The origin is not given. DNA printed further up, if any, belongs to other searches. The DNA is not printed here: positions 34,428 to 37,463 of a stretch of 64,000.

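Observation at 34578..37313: Single polypeptide combining cytochrome b6, subunit IV and twelve c-type haem sites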

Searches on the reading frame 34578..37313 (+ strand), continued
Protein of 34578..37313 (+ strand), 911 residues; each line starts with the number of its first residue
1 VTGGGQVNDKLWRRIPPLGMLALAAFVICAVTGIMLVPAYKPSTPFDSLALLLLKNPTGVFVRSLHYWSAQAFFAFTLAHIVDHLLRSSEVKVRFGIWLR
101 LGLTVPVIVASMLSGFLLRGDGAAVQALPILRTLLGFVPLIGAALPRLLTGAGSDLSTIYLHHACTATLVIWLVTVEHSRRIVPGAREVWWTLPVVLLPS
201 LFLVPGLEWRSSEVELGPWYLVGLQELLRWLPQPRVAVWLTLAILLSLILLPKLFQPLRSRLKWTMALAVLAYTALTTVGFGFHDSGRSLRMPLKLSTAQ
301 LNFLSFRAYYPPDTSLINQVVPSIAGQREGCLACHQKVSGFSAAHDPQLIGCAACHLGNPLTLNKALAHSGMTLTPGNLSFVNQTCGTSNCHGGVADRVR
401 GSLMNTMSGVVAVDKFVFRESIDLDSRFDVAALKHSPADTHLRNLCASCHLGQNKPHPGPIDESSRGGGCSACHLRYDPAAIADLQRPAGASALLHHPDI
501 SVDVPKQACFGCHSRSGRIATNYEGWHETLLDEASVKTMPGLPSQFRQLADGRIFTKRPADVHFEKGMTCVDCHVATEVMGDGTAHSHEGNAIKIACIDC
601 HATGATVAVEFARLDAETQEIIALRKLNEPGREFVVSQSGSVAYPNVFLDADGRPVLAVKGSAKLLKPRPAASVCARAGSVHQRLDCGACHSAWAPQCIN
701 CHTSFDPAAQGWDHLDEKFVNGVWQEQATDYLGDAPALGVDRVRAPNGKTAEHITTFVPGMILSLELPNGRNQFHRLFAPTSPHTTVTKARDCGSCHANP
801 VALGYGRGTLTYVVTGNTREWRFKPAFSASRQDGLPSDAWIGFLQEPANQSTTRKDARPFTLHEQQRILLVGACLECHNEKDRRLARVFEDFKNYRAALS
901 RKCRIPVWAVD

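Call 10: list_cluster_members(proteins=[P0001, P0003, P0026, P0099, P0108, P0118])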
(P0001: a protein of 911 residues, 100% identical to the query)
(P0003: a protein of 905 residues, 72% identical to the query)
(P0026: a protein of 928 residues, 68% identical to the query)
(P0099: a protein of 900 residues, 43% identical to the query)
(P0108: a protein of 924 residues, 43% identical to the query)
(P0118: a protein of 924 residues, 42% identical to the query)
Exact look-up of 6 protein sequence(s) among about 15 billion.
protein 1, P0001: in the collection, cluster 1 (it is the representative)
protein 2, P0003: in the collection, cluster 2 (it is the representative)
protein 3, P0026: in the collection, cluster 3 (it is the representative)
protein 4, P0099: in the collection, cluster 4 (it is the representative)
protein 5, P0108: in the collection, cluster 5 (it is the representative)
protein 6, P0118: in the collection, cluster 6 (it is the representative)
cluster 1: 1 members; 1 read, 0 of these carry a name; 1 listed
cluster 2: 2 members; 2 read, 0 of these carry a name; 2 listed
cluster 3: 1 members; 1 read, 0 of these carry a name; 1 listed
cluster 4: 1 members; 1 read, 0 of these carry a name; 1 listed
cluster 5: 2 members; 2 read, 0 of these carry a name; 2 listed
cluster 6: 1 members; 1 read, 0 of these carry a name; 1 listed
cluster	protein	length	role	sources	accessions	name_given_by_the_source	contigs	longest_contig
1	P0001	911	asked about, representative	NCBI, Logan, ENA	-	-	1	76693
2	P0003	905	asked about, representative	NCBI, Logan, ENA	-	-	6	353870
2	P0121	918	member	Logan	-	-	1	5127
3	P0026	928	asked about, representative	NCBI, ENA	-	-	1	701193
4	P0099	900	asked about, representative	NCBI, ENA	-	-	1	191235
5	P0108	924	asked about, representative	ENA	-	-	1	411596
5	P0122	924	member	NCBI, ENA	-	-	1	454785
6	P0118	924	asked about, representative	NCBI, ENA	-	-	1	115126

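Call 12: find_related_loci(query=A1, collection=genome_contigs, flank=8000)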
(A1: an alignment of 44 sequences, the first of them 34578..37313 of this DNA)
Query A1 (911 aa) in genome_contigs; peptide patterns used: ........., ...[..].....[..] (x = any residue, [..] = any of these).
600 stretches matched a pattern (row limit reached: there are more); 573 encode a relative of the query (tblastn E <= 1e-3); the best 80 are kept; 80 distinct loci.
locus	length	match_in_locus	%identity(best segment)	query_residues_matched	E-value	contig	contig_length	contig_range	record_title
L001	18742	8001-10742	68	1-910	0e+0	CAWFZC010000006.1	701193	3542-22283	MAG: uncultured Acidobacteriaceae bacterium isolate MFD09286.bin.1.229 genome assembly, contig: contig_24127, whole geno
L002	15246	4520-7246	69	2-908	0e+0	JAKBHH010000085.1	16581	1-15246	MAG: Acidobacteria bacterium isolate DBS1-2.bin51 NODE_3630_length_16581_cov_4.590738, whole genome shotgun sequence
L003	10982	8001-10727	71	6-910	0e+0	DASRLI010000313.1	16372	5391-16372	MAG TPA_asm: Terracidiphilus sp. isolate SMAG_U10184 k141_416390, whole genome shotgun sequence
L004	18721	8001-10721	66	6-909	0e+0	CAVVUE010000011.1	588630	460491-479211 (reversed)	MAG: uncultured Acidobacteriaceae bacterium isolate MFD04492.bin.1.74 genome assembly, contig: contig_23291, whole genom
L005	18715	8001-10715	65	6-908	0e+0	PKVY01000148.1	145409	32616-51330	MAG: Acidobacterium sp. isolate palsa_291 73.20120500_P32.9_contig_121, whole genome shotgun sequence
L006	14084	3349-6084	65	1-909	0e+0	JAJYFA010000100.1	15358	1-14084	MAG: Acidobacteria bacterium isolate DBS1-1.bin77 NODE_6636_length_15358_cov_2.753595, whole genome shotgun sequence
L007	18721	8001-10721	68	6-908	0e+0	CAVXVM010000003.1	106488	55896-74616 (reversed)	MAG: uncultured Acidobacteriaceae bacterium isolate MFD04752.bin.1.45 genome assembly, contig: contig_10283, whole genom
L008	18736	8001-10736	65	1-909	0e+0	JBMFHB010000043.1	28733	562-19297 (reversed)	MAG: Terracidiphilus sp. isolate KM4311-13 NODE_43_length_28733_cov_8.269717, whole genome shotgun sequence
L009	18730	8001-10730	65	1-909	0e+0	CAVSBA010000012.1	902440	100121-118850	MAG: uncultured Acidobacteriaceae bacterium isolate MFD05512.bin.2.184 genome assembly, contig: contig_7652, whole genom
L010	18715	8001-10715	64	6-908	0e+0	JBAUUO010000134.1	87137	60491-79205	MAG: Terracidiphilus sp. isolate MFD05931_ilm_asm_bin23 k127_313052, whole genome shotgun sequence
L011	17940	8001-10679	65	11-906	0e+0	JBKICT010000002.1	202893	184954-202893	MAG: Acidobacteriota bacterium isolate bins.75 NODE_161_length_202893_cov_4.590085, whole genome shotgun sequence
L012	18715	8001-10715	63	7-909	0e+0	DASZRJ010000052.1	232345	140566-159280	MAG TPA_asm: Terracidiphilus sp. isolate SMAG_U6021 k141_692374, whole genome shotgun sequence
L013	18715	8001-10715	64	6-908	0e+0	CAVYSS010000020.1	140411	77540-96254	MAG: uncultured Acidobacteriota bacterium isolate MFD05580.bin.1.119 genome assembly, contig: contig_33517, whole genome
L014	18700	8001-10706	57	8-911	0e+0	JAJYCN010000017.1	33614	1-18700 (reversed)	MAG: Acidobacteria bacterium isolate BP9.bin4 NODE_2100_length_33614_cov_1.527429, whole genome shotgun sequence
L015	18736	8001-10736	68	1-909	0e+0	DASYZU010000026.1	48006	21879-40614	MAG TPA_asm: Terracidiphilus sp. isolate SMAG_U6370 k141_562866, whole genome shotgun sequence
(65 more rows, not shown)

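Call 40: predict_structure(alignment_id=A1)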
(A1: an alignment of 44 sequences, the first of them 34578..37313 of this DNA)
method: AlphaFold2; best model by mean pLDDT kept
length: 911 residues; sequences in the alignment: 44
mean_pLDDT: 68.9   pTM: 0.60
mean pLDDT of the five models: 68.9, 66.9, 65.4, 60.1, 59.7
residues with pLDDT >= 90: 98; 70-90: 357; 50-70: 271; < 50: 185
segments of 3 or more residues with pLDDT < 50: 1-8, 286-300, 401-414, 424-427, 429-431, 446-457, 467-470, 511-514, 577-595, 678-681, 696-705, 726-734, 760-765, 772-774, 830-844, 870-911
pLDDT, mean of each block of 10 residues (from residue 1): 44 83 94 93 90 92 95 93 87 87 88 89 83 87 85 80 82 86 89 94 84 67 84 86 91 90 90 86 57 44 79 85 86 81 73 82 82 65 66 55 38 50 51 57 50 48 52 65 66 67 64 54 73 77 76 77 80 55 44 48 73 75 80 78 78 83 77 55 64 53 51 54 49 57 65 67 51 54 66 55 52 58 53 43 53 63 59 41 44 41 32 32
secondary structure, 60 per line:
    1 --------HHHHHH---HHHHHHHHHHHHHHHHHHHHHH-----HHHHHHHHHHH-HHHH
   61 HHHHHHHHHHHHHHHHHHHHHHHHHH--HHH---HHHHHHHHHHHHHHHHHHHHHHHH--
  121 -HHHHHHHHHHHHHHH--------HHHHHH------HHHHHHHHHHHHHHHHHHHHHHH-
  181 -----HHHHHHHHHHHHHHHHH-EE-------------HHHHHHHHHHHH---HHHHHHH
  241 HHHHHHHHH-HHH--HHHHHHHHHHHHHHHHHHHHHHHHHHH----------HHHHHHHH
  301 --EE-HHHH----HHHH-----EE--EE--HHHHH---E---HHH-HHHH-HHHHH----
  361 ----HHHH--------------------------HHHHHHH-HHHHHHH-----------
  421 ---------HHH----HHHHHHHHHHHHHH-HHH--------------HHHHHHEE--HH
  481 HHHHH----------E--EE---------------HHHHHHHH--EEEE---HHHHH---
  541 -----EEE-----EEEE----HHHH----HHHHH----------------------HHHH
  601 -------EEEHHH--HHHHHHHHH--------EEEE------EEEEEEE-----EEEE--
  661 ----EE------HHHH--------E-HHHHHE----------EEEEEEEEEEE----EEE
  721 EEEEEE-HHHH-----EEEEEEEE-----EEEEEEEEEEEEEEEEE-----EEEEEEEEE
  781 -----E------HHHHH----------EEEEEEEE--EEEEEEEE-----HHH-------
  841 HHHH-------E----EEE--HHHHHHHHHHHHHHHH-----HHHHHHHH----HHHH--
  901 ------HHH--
elements in order (helices of 4 or more, strands of 3 or more residues): H9-14 H18-39 H45-55 H57-86 H95-118 H122-136 H145-150 H157-179 H186-202 H219-230 H234-249 H256-282 H293-300 H306-309 H314-317 H331-335 H347-350 H352-356 H365-368 H395-401 H403-409 H437-450 H469-474 H479-485 H516-523 E526-529 H533-537 E546-548 E554-557 H562-565 H570-574 H597-600 E608-610 H616-624 E633-636 E643-649 E655-658 H673-676 H687-691 E703-713 E718-726 H728-731 E737-744 E750-766 E772-780 H793-797 E808-815 E818-825 H841-844 E857-859 H862-877 H883-890 H895-898

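Call 45: fold_search(model_id=the predicted structure, library=pdb)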
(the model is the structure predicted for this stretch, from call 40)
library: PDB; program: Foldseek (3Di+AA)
matches with E <= 10: 508; with E <= 0.001: 69
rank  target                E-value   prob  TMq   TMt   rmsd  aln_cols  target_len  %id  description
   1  8smr_D                3.0e-08  1.00  0.25  0.54   9.6       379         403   18  cytochrome bc1-cbb3 supercomplex from Pseudomonas aeruginosa (released 2023-10-11)
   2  9f5x_1A               9.4e-08  1.00  0.25  0.57   7.1       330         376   18  Structure of the Chlamydomonas reinhardtii respiratory supercomplex I1 III2 IV2 (released 2025-03-12)
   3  8e73_O                1.3e-07  1.00  0.25  0.56   9.8       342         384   15  Vigna radiata supercomplex I+III2 (full bridge) (released 2023-01-11)
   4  8bel_C                1.7e-07  1.00  0.25  0.55  10.0       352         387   15  Cryo-EM structure of the Arabidopsis thaliana I+III2 supercomplex (CIII membrane domain) (released 2023-01-11)
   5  8ab6_C                2.3e-07  1.00  0.25  0.55   6.8       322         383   17  Complex III2 from Yarrowia lipolytica, combined datasets, consensus refinement (released 2023-01-11)
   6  3cwb_C                2.3e-07  1.00  0.26  0.57  12.0       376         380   19  Chicken Cytochrome BC1 Complex inhibited by an iodinated analogue of the polyketide Crocacin-D (released 2008-08-12)
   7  3cx5_C                2.8e-07  1.00  0.26  0.58   7.6       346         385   17  Structure of complex III with bound cytochrome c in reduced state and definition of a minimal core interface for elect (released 2008-05-13)
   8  8q1b_C                3.1e-07  1.00  0.25  0.55   5.3       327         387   21  III2-IV1 respiratory supercomplex from S. pombe (released 2023-11-15)
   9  8zno_O                3.1e-07  1.00  0.25  0.53   6.5       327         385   17  Cryo-EM structure of Arachis hypogaea bc1 complex (released 2025-06-04)
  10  2yiu_A                3.2e-07  1.00  0.25  0.50  11.2       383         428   18  X-ray structure of the dimeric cytochrome BC1 complex from the soil bacterium paracoccus denitrificans at 2.7 angstrom (released 2011-10-26)
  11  7qhm_B                3.4e-07  1.00  0.26  0.43   6.9       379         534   16  Cytochrome bcc-aa3 supercomplex (respiratory supercomplex III2/IV2) from Corynebacterium glutamicum (stigmatellin and  (released 2022-05-18)
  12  1pp9_C                3.4e-07  1.00  0.25  0.58   8.4       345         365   18  Bovine cytochrome bc1 complex with stigmatellin bound (released 2004-07-20)
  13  9ftz_H                3.6e-07  1.00  0.27  0.53   9.6       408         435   17  CIII2/CIV respiratory supercomplex from Mycobacterium smegmatis with lansoprazole sulfide (released 2024-11-20)
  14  1ezv_C                3.9e-07  1.00  0.26  0.57   5.1       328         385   17  STRUCTURE OF THE YEAST CYTOCHROME BC1 COMPLEX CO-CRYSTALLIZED WITH AN ANTIBODY FV-FRAGMENT (released 2001-05-16)
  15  9h8t_J                4.3e-07  1.00  0.24  0.54   6.2       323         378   19  Cryo-EM structure of the atovaquone-inhibited Complex III from the Chlorocebus sabaeus respirasome (released 2025-07-02)
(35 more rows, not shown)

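Call 69: find_encoding_contigs(protein=P0087, flank=10000, max_places=2)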
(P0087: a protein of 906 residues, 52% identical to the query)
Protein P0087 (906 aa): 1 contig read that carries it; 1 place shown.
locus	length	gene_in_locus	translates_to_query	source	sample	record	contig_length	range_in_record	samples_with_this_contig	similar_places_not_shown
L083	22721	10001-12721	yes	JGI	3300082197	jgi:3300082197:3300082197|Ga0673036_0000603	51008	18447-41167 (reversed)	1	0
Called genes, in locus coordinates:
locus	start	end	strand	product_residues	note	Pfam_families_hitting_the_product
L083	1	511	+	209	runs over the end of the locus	PF04542:Sigma70_r2, PF08281:Sigma70_r4_2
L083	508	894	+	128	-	-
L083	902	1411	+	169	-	PF11304:DUF3106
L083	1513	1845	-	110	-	-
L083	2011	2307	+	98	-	PF00381:PTS-HPr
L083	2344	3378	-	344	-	PF02322:Cyt_bd_oxida_II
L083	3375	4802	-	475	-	PF01654:Cyt_bd_oxida_I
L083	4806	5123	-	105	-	PF02001:DUF134, PF13551:HTH_29 (weak)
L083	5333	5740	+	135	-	PF02579:Nitro_FeMo-Co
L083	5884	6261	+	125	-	PF01243:PNPOx_N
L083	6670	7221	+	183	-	PF01980:TrmO_N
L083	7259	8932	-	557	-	PF01266:DAO (faint), PF07992:Pyr_redox_2, PF00070:Pyr_redox, PF02852:Pyr_redox_dim, PF00581:Rhodanese (weak)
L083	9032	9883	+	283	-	PF00753:Lactamase_B, PF12706:Lactamase_B_2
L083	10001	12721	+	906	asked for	PF14522:Cytochrome_C7 (faint), PF14537:Cytochrom_c3_2 (faint)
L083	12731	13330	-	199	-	PF03848:TehB (weak), PF08241:Methyltransf_11, PF13649:Methyltransf_25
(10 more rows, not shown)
